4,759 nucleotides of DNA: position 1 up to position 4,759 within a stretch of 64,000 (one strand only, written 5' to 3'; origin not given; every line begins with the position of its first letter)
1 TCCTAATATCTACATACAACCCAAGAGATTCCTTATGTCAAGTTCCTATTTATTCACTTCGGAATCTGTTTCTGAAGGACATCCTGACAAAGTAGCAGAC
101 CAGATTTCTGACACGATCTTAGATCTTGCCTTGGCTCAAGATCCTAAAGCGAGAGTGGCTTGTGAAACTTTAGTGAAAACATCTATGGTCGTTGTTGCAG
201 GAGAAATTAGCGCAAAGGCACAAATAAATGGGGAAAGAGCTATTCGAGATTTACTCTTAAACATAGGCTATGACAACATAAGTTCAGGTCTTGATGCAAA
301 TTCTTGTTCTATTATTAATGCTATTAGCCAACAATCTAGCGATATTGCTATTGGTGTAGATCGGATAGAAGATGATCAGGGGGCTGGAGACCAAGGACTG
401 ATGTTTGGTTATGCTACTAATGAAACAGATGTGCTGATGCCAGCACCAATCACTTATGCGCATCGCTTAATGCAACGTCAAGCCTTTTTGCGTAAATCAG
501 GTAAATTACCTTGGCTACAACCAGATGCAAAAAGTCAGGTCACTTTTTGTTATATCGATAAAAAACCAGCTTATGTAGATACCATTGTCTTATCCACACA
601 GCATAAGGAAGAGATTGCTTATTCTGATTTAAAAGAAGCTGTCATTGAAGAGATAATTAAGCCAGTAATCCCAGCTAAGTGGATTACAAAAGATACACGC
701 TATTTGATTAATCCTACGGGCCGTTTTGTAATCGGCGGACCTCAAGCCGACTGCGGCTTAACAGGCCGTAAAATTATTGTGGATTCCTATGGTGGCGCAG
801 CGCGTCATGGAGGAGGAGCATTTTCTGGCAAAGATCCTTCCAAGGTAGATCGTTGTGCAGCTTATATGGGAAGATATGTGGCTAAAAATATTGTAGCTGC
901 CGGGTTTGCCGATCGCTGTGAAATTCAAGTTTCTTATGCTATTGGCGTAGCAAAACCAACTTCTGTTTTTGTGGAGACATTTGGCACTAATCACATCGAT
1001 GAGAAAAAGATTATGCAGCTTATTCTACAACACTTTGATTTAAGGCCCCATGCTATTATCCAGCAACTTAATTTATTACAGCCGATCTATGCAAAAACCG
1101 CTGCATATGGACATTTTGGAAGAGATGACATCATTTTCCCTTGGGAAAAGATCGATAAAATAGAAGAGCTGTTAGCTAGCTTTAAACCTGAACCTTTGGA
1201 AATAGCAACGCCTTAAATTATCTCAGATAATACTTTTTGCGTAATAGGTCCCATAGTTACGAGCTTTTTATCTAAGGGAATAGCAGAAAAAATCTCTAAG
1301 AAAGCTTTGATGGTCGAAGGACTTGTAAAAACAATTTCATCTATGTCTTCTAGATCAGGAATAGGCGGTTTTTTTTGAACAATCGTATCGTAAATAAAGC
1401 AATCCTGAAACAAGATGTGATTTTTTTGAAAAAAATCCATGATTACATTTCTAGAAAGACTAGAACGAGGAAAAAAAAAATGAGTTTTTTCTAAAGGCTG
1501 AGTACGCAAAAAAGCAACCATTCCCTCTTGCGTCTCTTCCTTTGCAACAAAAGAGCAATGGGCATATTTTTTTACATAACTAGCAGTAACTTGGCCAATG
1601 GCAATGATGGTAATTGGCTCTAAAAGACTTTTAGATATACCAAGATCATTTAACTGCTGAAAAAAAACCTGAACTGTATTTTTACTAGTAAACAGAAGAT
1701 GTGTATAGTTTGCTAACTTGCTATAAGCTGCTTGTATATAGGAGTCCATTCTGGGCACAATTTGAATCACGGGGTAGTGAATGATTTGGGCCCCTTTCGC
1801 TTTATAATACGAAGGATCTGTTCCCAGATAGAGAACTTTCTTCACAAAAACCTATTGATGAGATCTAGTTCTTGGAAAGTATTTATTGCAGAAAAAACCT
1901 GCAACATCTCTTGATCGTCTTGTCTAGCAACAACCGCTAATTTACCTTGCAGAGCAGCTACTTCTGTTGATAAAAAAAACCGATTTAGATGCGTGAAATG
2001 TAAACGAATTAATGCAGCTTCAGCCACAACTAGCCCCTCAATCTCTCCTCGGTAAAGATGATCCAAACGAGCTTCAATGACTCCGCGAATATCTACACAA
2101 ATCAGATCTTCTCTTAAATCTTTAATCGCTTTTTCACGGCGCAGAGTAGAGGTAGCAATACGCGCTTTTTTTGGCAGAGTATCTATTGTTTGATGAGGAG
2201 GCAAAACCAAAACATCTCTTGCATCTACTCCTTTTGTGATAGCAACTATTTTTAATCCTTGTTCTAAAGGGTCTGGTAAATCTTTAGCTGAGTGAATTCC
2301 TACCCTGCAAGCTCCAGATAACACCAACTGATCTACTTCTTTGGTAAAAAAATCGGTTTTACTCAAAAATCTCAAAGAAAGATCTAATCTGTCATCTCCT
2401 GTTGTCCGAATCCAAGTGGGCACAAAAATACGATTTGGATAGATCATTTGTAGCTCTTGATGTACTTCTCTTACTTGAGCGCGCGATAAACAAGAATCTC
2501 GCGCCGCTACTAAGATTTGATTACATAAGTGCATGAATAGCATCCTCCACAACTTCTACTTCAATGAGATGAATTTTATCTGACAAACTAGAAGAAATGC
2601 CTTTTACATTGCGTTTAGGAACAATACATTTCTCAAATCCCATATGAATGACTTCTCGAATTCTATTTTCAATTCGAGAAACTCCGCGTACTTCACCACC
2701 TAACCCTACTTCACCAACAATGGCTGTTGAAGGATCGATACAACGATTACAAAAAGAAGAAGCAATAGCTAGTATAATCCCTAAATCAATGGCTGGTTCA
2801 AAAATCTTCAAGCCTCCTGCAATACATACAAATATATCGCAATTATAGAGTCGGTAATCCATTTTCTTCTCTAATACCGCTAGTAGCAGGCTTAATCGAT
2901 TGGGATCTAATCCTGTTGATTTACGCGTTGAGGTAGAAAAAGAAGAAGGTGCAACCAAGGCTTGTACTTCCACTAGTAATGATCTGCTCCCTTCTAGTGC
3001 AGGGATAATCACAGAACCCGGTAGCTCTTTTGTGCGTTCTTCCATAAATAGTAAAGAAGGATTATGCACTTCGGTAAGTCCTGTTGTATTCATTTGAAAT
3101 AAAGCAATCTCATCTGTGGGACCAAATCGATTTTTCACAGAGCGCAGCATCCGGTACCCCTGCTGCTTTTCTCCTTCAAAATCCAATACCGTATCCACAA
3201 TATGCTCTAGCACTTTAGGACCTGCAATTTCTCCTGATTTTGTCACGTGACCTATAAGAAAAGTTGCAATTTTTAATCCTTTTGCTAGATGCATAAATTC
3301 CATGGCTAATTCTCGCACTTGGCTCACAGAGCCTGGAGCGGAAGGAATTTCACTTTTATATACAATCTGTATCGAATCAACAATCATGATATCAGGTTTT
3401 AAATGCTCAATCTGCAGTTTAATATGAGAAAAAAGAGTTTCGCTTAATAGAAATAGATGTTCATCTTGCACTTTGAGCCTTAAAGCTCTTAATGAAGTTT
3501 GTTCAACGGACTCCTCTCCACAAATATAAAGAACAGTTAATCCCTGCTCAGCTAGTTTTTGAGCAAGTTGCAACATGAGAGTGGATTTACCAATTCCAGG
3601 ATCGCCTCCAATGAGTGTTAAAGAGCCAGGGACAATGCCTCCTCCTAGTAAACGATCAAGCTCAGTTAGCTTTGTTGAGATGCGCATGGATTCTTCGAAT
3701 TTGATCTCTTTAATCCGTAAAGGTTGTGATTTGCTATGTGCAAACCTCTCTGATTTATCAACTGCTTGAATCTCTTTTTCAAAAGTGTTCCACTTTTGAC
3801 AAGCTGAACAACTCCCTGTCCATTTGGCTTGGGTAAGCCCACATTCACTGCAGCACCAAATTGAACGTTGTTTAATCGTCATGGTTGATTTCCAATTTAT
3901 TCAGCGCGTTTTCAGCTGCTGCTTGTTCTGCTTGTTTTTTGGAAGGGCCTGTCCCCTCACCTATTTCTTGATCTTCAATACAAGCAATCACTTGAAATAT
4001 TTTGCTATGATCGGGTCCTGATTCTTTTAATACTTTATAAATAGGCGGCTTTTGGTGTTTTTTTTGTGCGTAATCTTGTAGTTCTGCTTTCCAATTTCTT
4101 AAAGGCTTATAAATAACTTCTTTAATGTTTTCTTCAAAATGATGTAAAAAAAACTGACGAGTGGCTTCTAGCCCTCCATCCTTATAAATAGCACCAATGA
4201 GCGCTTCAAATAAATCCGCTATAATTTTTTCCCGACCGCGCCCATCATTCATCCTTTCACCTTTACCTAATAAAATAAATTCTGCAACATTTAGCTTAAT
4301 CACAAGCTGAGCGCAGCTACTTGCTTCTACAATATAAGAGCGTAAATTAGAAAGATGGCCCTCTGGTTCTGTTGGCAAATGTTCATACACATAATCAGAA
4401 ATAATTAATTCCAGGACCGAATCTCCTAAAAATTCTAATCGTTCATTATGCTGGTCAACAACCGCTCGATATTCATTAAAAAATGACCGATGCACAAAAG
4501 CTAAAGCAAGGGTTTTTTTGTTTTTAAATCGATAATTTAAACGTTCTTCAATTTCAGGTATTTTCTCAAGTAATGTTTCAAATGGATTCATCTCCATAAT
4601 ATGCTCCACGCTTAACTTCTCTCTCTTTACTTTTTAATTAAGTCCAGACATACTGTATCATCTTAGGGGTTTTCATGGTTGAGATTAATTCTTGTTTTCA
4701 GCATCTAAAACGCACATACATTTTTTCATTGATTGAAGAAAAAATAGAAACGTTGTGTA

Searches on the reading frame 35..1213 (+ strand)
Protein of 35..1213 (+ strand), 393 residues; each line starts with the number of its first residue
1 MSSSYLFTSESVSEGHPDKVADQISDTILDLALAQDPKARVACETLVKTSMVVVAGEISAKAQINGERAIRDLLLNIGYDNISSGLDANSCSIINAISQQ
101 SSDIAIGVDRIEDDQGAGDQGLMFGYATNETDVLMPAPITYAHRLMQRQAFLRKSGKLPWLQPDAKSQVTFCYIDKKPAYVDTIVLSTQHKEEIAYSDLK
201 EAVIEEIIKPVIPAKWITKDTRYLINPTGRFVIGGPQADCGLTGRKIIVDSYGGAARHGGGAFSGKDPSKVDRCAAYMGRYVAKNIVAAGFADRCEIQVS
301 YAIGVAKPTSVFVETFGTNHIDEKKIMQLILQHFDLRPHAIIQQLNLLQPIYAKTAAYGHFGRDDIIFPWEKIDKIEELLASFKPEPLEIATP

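Call 19: search_protein_families(library=pfam, proteins=[window:35-1213:+], max_evalue=0.001)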
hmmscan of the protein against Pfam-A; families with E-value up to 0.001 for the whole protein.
window:35-1213:+ (393 aa): 3 families
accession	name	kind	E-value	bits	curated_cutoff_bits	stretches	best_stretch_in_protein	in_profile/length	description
PF02773.21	S-AdoMet_synt_C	-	2.8e-68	228.6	25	1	233-372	1-138/138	S-adenosylmethionine synthetase, C-terminal domain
PF02772.21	S-AdoMet_synt_M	-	1.6e-47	161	29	1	114-231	1-120/120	S-adenosylmethionine synthetase, central domain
PF00438.25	S-AdoMet_synt_N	-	1.3e-39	135.2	33.1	1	5-101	2-98/99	S-adenosylmethionine synthetase, N-terminal domain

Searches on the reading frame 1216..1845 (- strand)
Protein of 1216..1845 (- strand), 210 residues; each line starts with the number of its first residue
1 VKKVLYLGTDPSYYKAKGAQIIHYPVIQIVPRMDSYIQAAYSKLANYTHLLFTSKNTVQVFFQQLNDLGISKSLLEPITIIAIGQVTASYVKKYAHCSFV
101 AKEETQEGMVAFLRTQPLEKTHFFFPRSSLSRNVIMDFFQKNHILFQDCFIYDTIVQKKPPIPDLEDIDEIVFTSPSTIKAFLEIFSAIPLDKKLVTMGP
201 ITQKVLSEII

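Call 19: search_protein_families(library=pfam, proteins=[window:1216-1845:-], max_evalue=0.001)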
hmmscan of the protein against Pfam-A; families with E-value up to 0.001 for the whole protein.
window:1216-1845:- (210 aa): 1 family
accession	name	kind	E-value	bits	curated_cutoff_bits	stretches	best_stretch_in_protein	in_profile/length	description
PF02602.20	HEM4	-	5.1e-35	121.1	27.5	1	15-208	8-212/231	Uroporphyrinogen-III synthase HemD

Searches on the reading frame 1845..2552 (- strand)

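Call 19: search_protein_families(library=pfam, proteins=[window:1845-2552:-], max_evalue=0.001)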
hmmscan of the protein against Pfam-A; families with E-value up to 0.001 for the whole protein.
window:1845-2552:- (236 aa): 1 family
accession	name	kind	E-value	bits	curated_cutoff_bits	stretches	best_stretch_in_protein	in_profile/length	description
PF01379.25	Porphobil_deam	-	3.9e-48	164.2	22.1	1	13-217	1-206/207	Porphobilinogen deaminase, dipyromethane cofactor binding domain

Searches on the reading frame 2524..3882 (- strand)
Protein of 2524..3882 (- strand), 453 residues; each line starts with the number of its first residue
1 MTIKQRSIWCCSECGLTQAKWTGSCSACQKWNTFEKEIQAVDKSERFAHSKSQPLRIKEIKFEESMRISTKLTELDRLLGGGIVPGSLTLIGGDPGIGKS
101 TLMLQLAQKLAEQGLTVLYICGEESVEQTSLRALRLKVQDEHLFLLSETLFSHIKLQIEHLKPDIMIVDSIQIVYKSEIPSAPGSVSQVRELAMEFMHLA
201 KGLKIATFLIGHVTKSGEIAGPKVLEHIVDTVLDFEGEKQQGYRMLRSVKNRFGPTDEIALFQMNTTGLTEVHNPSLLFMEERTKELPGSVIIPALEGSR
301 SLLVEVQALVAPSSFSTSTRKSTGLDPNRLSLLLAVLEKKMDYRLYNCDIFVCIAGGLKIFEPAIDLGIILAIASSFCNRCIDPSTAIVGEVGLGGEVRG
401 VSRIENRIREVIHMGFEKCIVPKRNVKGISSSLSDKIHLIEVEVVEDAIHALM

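Call 19: search_protein_families(library=pfam, proteins=[window:2524-3882:-], max_evalue=0.001)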
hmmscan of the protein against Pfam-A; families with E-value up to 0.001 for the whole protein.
window:2524-3882:- (453 aa): 13 families
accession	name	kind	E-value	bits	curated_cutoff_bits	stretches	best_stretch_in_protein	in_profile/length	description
PF06745.19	ATPase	-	3e-15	56.6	26.6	2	69-132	2-66/231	KaiC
PF13481.12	AAA_25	-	6.5e-12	45.9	27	1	66-217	13-194/195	AAA domain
PF03796.21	DnaB_C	-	2.8e-09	37.2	27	1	68-135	2-69/255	DnaB-like helicase C terminal domain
PF18073.7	Zn_ribbon_LapB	-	1.9e-06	27.9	25.7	1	9-35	1-27/28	Rubredoxin metal binding domain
PF13401.12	AAA_22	-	3.8e-06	27.7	27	1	88-183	7-98/130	AAA domain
PF25199.1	nSTAND_NTPase5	-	1.1e-05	25.7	34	1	87-149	42-104/145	Novel STAND NTPase 5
PF13191.12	AAA_16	-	1.2e-05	26.3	32.6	1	74-141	11-85/167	AAA ATPase domain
PF05362.19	Lon_C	-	1.5e-05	25.1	21.1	1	363-451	110-201/205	Lon protease (S16) C-terminal proteolytic domain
PF13541.12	ChlI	-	1.8e-05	25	27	1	362-425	58-121/121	Subunit ChlI of Mg-chelatase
PF20720.3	nSTAND3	-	3.6e-05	23.9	27.2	1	89-128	20-59/155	Novel STAND NTPase 3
PF01656.29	CbiA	-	8.5e-05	23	25.4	1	89-279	2-108/125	CobQ/CobB/MinD/ParA nucleotide binding domain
PF08423.17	Rad51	-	0.00041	20.1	22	0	64-107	4-47/244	Rad51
PF03266.21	NTPase_1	-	0.00055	20.3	23.9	0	90-123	3-36/168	NTPase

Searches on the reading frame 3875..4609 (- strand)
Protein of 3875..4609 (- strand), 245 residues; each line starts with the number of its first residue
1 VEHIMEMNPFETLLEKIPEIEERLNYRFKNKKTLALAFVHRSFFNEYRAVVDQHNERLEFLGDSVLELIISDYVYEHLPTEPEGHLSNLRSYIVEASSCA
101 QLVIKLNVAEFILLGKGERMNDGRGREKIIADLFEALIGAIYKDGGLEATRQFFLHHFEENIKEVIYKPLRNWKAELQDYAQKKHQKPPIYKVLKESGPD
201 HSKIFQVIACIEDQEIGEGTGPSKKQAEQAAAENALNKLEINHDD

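Call 19: search_protein_families(library=pfam, proteins=[window:3875-4609:-], max_evalue=0.001)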
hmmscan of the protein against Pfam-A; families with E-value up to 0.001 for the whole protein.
window:3875-4609:- (245 aa): 6 families
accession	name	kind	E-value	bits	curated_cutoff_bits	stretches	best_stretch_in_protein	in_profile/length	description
PF14622.11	Ribonucleas_3_3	-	1.6e-33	116.1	35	1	30-158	1-124/128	Ribonuclease-III-like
PF00636.31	Ribonuclease_3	-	1.1e-25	90.8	27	1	56-146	1-102/102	Ribonuclease III domain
PF00035.32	dsrm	-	2.4e-22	79.7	23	1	173-239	1-66/66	Double-stranded RNA binding motif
PF22935.1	RM44_endonuclase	-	1.4e-07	32.1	27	1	22-141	11-139/139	Large ribosomal subunit protein mL44, endonuclease domain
PF14709.13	DND1_DSRM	-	4.7e-05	24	25.7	1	175-240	5-80/80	double strand RNA binding domain from DEAD END PROTEIN 1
PF24995.1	DSRM_2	-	0.00042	21.1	27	1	211-240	49-78/79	dsRNA binding domain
